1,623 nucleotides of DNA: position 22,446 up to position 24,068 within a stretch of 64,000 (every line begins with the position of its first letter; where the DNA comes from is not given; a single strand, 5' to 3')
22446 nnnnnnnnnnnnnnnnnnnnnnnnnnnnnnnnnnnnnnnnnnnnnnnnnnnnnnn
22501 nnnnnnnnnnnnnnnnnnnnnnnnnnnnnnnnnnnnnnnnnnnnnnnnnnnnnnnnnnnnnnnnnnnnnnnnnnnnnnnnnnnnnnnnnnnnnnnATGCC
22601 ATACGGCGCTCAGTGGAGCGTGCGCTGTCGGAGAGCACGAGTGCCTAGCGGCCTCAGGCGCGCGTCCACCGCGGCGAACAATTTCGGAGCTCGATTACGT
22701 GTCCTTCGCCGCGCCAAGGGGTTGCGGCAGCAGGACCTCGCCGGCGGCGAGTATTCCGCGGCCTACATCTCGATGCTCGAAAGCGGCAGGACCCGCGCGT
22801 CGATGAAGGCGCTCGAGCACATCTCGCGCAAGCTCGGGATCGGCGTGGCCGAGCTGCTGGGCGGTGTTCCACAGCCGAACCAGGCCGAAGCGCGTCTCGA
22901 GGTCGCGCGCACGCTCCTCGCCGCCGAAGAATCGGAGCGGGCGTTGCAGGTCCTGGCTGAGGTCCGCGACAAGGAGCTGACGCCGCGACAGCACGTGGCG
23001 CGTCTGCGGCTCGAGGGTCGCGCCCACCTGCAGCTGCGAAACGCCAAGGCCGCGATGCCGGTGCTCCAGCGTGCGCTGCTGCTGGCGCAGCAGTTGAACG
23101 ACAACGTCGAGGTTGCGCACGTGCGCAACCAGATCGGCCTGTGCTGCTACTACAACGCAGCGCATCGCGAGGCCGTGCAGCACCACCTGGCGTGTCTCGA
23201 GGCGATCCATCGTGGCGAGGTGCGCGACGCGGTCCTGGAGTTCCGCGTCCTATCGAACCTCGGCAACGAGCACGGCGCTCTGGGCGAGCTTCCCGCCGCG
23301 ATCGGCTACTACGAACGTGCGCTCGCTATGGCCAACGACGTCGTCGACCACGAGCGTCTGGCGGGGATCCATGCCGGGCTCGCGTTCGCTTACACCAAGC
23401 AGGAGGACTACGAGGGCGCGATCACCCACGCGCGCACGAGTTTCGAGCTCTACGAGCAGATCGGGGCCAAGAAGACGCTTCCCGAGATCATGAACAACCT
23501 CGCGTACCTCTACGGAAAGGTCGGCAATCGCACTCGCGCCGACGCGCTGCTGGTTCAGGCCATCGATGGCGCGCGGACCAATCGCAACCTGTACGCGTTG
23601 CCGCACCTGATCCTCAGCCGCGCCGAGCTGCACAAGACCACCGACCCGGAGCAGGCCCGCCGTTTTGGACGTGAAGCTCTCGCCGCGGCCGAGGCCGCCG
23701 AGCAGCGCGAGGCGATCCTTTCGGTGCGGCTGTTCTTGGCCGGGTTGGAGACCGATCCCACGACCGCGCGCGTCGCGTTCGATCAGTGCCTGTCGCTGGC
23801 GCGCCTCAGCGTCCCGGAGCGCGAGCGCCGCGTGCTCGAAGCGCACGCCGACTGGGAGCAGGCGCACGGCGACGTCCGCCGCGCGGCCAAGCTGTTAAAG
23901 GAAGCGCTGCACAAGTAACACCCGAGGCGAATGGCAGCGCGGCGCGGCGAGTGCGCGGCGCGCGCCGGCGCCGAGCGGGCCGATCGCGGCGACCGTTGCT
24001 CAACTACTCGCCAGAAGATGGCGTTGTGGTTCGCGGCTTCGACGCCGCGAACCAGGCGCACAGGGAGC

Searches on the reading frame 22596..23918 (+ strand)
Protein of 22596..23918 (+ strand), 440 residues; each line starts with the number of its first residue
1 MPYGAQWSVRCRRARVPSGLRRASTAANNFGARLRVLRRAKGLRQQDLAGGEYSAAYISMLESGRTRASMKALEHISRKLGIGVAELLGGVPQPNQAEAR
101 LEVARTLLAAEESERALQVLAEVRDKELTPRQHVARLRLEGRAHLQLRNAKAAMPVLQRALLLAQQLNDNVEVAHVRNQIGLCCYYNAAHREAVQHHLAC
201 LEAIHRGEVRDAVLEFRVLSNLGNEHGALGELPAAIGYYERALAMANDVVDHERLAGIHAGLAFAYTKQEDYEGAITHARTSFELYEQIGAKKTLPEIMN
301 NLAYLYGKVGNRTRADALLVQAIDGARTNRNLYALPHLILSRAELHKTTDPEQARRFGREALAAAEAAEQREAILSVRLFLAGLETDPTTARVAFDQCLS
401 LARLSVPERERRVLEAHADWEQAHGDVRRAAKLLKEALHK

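Call 8: search_protein_families(library=pfam, proteins=[window:22596-23918:+], max_evalue=0.01)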
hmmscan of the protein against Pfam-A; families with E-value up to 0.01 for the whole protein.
window:22596-23918:+ (440 aa): 12 families
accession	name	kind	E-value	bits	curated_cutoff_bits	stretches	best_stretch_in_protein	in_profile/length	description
PF13424.12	TPR_12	-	4.2e-21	75.4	30.1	5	217-288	4-77/77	Tetratricopeptide repeat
PF13181.12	TPR_8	-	1.8e-10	40.6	25.7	0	217-247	2-32/34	Tetratricopeptide repeat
PF00515.34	TPR_1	-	1.1e-09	38.1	27.8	1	217-245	2-30/34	Tetratricopeptide repeat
PF13374.12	TPR_10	-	1.5e-08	34.8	27.5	2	219-250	5-36/42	Tetratricopeptide repeat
PF07719.23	TPR_2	-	3.1e-08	33.6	27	1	217-246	2-31/34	Tetratricopeptide repeat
PF13560.12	HTH_31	-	4.8e-08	33.6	27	1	30-86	2-60/64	Helix-turn-helix domain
PF13176.12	TPR_7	-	6.4e-07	29.4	27.9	0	219-248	2-31/36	Tetratricopeptide repeat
PF01381.28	HTH_3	-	7.2e-06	26.4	23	1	34-87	1-55/55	Helix-turn-helix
PF12862.13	ANAPC5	-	0.00082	19.8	23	0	266-346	8-88/91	Anaphase-promoting complex subunit 5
PF14559.12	TPR_19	-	0.00094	19.9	25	0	94-133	22-62/68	Tetratricopeptide repeat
PF13431.12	TPR_17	-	0.006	17.2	24.4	0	93-118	9-34/34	Tetratricopeptide repeat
PF13414.12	TPR_11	-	0.0076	16.4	26.8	0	223-244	1-22/42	TPR repeat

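Call 29: find_related_loci(query=A1, collection=genome_contigs, flank=3000)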
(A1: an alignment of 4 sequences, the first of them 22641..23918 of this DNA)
Query A1 (425 aa) in genome_contigs; peptide patterns used: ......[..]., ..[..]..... (x = any residue, [..] = any of these).
104 stretches matched a pattern; 66 encode a relative of the query (tblastn E <= 1e-3); 66 distinct loci.
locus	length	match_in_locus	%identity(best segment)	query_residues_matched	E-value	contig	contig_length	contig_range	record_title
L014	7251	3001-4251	34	9-424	3e-56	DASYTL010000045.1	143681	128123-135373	MAG TPA_asm: Candidatus Limnocylindria bacterium isolate SMAG_U4566 k141_759890, whole genome shotgun sequence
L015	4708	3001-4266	34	3-425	6e-56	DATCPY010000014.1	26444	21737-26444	MAG TPA_asm: Candidatus Limnocylindria bacterium isolate SMAG_U7239 k141_24236, whole genome shotgun sequence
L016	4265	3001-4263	34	3-424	1e-55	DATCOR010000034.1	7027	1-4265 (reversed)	MAG TPA_asm: Candidatus Limnocylindria bacterium isolate SMAG_U7206 k141_122250, whole genome shotgun sequence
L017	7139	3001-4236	34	14-424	2e-55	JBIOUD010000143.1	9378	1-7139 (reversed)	MAG: Candidatus Limnocylindria bacterium isolate MAG143 k127_3048776, whole genome shotgun sequence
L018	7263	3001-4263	33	3-424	4e-54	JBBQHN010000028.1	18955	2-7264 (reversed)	MAG: Candidatus Limnocylindria bacterium isolate Co_metawrap_902 Cmw_902_k141_3723219_length_18955_cov_14.4371, whole ge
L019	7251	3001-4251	36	9-424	2e-54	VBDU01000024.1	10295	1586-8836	MAG: Chloroflexi bacterium isolate CF_8 14_1009_13_30cm_scaffold_4773_e:229.2, whole genome shotgun sequence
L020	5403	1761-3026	33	3-425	3e-54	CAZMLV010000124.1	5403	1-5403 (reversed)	MAG TPA_asm: uncultured Chloroflexota bacterium isolate SRP200132_co2_362 genome assembly, contig: NODE_18513_length_540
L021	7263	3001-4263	33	3-424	8e-54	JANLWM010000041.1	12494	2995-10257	MAG: Chloroflexota bacterium isolate OTE_20_metabat_38 OTE_20_k141_189255, whole genome shotgun sequence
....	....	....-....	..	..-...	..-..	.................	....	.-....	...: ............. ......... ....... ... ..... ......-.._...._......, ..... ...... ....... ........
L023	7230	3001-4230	34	3-411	5e-53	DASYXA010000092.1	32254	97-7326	MAG TPA_asm: Candidatus Limnocylindria bacterium isolate SMAG_U6296 k141_386819, whole genome shotgun sequence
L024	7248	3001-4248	35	9-423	3e-53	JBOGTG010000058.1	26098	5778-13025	MAG: Candidatus Limnocylindria bacterium isolate SC-S_metawrap_bin.40 k127_7251423, whole genome shotgun sequence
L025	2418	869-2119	33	9-424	1e-53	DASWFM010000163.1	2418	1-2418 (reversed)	MAG TPA_asm: Solirubrobacteraceae bacterium isolate SMAG_U2789 k141_6183297, whole genome shotgun sequence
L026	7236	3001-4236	34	14-424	3e-53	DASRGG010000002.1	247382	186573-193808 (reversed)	MAG TPA_asm: Candidatus Limnocylindria bacterium isolate SMAG_U10052 k141_995103, whole genome shotgun sequence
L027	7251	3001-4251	33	9-424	3e-53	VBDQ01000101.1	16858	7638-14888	MAG: Chloroflexi bacterium isolate CF_4 14_0903_16_30cm_scaffold_4132_e:210.2, whole genome shotgun sequence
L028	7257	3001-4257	33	5-424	9e-53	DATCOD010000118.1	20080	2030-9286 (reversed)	MAG TPA_asm: Candidatus Limnocylindria bacterium isolate SMAG_U7192 k141_253854, whole genome shotgun sequence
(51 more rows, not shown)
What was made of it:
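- Tried and rejected: Genome-collection scan with the HTH-TPR alignment (call 29).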

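Call 49: search_solved_structures(query=A1, max_evalue=1)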
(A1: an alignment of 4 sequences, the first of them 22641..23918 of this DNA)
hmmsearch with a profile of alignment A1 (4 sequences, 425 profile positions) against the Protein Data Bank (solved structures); distinct sequences matched with E-value up to 1: 89 (the best 60 are shown).
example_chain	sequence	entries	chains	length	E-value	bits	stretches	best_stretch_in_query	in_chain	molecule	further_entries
5a6c_A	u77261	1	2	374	2.4e-15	59.5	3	136-264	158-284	G-PROTEIN-SIGNALING MODULATOR 2, AFADIN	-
3ro2_A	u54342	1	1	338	2.4e-15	59.5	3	132-263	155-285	G-protein-signaling modulator 2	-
4g2v_A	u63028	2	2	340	3e-15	59.1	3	132-263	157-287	G-protein-signaling modulator 2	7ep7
6hc2_A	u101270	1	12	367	3.4e-15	59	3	136-263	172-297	G-protein-signaling modulator 2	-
4jhr_A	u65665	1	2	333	4.4e-15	58.6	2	132-263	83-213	G-protein-signaling modulator 2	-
3sf4_A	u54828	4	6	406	6.3e-15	58.1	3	136-263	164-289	G-protein-signaling modulator 2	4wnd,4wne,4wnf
4wng_A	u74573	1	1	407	6.4e-15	58.1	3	136-263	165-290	G-protein-signaling modulator 2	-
5a7d_B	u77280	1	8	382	8e-15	57.8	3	138-275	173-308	PINS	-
4a1s_A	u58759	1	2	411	2.1e-13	53.1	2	137-275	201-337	PARTNER OF INSCUTEABLE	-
9qhb_A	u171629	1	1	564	1.3e-11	47.2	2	206-271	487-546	Engineered tetratricopeptide repeat protein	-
3ro3_A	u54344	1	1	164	2.3e-10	43.1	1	126-236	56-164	G-protein-signaling modulator 2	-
8bu0_A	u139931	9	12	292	1.8e-08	36.8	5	206-270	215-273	Consensus tetratricopeptide repeat protein | Crystal structure of an 8-repeat consensus TPR superhelix with Zinc. | Monomer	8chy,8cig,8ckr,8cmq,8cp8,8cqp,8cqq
6rnz_A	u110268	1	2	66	9e-08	34.5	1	16-76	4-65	HTH-type transcriptional regulator DdrOC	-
7obi_A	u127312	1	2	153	1.8e-07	33.5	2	203-270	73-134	CTPR-rv4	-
6rnx_A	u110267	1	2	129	3.5e-07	32.6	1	16-77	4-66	HTH-type transcriptional regulator DdrOC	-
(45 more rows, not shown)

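Call 60: predict_structure(protein=window:22641-23918:+)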
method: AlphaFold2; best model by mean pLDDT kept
length: 425 residues; sequences in the alignment: 1
mean_pLDDT: 74.7   pTM: 0.52
mean pLDDT of the five models: 74.7, 73.8, 67.1, 55.0, 49.2
residues with pLDDT >= 90: 98; 70-90: 157; 50-70: 136; < 50: 34
segments of 3 or more residues with pLDDT < 50: 1-6, 34-36, 46-49, 75-78, 211-217
pLDDT, mean of each block of 10 residues (from residue 1): 46 61 66 52 50 62 67 53 83 84 91 90 93 81 84 74 62 53 57 61 57 48 62 66 73 84 91 85 88 93 95 88 94 93 96 88 89 82 76 67 76 77 65
secondary structure, 60 per line:
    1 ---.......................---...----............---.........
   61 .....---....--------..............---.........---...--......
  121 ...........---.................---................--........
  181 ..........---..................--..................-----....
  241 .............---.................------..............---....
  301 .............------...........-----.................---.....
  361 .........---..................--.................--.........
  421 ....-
elements in order: H4-26 H37-48 H52-65 H69-72 H81-94 H98-106 H115-131 H135-151 H155-170 H173-190 H194-211 H214-231 H237-253 H257-273 H280-293 H297-313 H320-330 H336-352 H356-369 H373-390 H393-409 H412-424

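Call 63: fold_search(model_id=the predicted structure, library=pdb)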
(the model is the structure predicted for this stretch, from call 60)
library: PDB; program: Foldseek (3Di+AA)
matches with E <= 10: 1433; with E <= 0.001: 173
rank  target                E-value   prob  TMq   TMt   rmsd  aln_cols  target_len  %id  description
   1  5a7d_H                1.7e-08  1.00  0.44  0.53  13.0       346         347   15  Tetrameric assembly of LGN with Inscuteable (released 2016-08-03)
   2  6hc2_C                2.0e-08  1.00  0.43  0.49  14.4       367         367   14  Crystal structure of NuMA/LGN hetero-hexamers (released 2019-05-29)
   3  6hc2_S                2.1e-08  1.00  0.43  0.50  14.8       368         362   14  Crystal structure of NuMA/LGN hetero-hexamers (released 2019-05-29)
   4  6hc2_A                3.1e-08  1.00  0.43  0.50  14.3       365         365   15  Crystal structure of NuMA/LGN hetero-hexamers (released 2019-05-29)
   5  4a1s_B                3.5e-08  1.00  0.43  0.52  13.5       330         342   16  Crystallographic structure of the Pins:Insc complex (released 2012-03-28)
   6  6hc2_E                3.9e-08  1.00  0.43  0.49  14.4       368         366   15  Crystal structure of NuMA/LGN hetero-hexamers (released 2019-05-29)
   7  3sf4_B                4.8e-08  1.00  0.36  0.43  17.0       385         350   16  Crystal structure of the complex between the conserved cell polarity proteins Inscuteable and LGN (released 2011-11-23)
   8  3sf4_C                5.9e-08  1.00  0.40  0.48  16.1       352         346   17  Crystal structure of the complex between the conserved cell polarity proteins Inscuteable and LGN (released 2011-11-23)
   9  3sf4_A                5.9e-08  1.00  0.39  0.45  16.4       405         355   16  Crystal structure of the complex between the conserved cell polarity proteins Inscuteable and LGN (released 2011-11-23)
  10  4a1s_A                6.4e-08  1.00  0.43  0.52  13.5       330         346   16  Crystallographic structure of the Pins:Insc complex (released 2012-03-28)
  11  5a7d_G                6.4e-08  1.00  0.44  0.52  13.4       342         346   15  Tetrameric assembly of LGN with Inscuteable (released 2016-08-03)
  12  5a7d_D                7.5e-08  1.00  0.44  0.52  13.5       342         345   15  Tetrameric assembly of LGN with Inscuteable (released 2016-08-03)
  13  5a7d_C                8.5e-08  1.00  0.43  0.51  13.4       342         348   16  Tetrameric assembly of LGN with Inscuteable (released 2016-08-03)
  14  4g2v_A                1.8e-07  1.00  0.42  0.54  14.5       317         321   15  Structure complex of LGN binding with FRMPD1 (released 2013-01-23)
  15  5a6c_B                2.2e-07  1.00  0.46  0.52  14.8       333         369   15  Concomitant binding of Afadin to LGN and F-actin directs planar spindle orientation (released 2015-12-30)
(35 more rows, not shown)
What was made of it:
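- On RRNPP(A) quorum-sensing system: The all-helical AF2 model matches TPR superhelices (calls 60, 63). Foldseek places RapI, a Rap-CSF complex and NprR at ranks 38-50 with TM about 0.4, from a single-sequence model (call 63).
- Its closest solved folds are peptide-binding TPR superhelices (LGN/Pins), with RapI, a Rap-CSF complex and NprR also matched (calls 8, 49, 63). TPR domains of the LGN type bind extended linear motifs (calls 49, 63).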

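Call 84: search_protein_families(library=ncbifam, proteins=[window:22641-23918:+], max_evalue=0.01)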
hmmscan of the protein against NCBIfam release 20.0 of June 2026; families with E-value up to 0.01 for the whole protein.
window:22641-23918:+ (425 aa): 10 families
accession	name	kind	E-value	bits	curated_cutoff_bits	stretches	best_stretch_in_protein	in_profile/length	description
NF006015.0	PRK08154.1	subfamily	8.5e-08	31.7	204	1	11-112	27-129/314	anaerobic benzoate catabolism transcriptional regulator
NF053520.1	HK_Porph_FimS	equivalog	3.3e-06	25.7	600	1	137-307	102-270/618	sensor histidine kinase FimS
NF040959.1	MamA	equivalog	1.1e-05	25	200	0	200-270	138-202/204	magnetosome protein MamA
NF053720.1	NsdA_fam_reg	subfamily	2.9e-05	23.8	75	1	159-365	201-413/432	NsdA family TPR-like regulatory protein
NF052415.1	T3SS_chap_SctY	equivalog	3.7e-05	24.2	70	1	78-146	36-104/106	type III secretion apparatus assembly chaperone SctY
NF041951.1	phage_RstR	subfamily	0.00012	22.3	80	1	14-90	2-80/108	RstR family transcriptional repressor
NF052312.1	T9SS_PorW_SprE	equivalog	0.00027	19.7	250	0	81-150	140-210/716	type IX secretion system periplasmic lipoprotein PorW/SprE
TIGR03070.1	couple_hipB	subfamily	0.00033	20.6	71.65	1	14-67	2-56/58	type II toxin-antitoxin system Y4mF family antitoxin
NF053779.1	BT3442_fam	equivalog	0.005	15.6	940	1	122-306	105-281/563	BT3442 family protein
NF002725.1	PRK02603.1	equivalog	0.006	16.6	143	0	214-301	48-126/173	photosystem I assembly protein Ycf3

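Call 85: search_protein_families(library=padloc, proteins=[window:22641-23918:+], max_evalue=0.01)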
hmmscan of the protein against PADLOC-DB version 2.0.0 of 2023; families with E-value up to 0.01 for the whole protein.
window:22641-23918:+ (425 aa): 7 families
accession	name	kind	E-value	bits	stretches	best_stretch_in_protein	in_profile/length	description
PDLC02926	HTH_VI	-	1.4e-08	32.9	1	14-73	1-61/92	-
PDLC04142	capH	-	3.5e-08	32.5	1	12-91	4-74/103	capH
PDLC01169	TPR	-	8.4e-07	26.6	1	186-301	100-208/252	TPR repeats containing protein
PDLC03665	Control_protein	-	2.8e-06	25.5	1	14-73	8-69/77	control protein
PDLC03664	Control_protein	-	0.00054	18.4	1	14-72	13-72/74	control protein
PDLC03951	RmrA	-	0.00057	17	1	16-109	10-106/400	-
PDLC03954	RmrA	-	0.0021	15.1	1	15-85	11-82/380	-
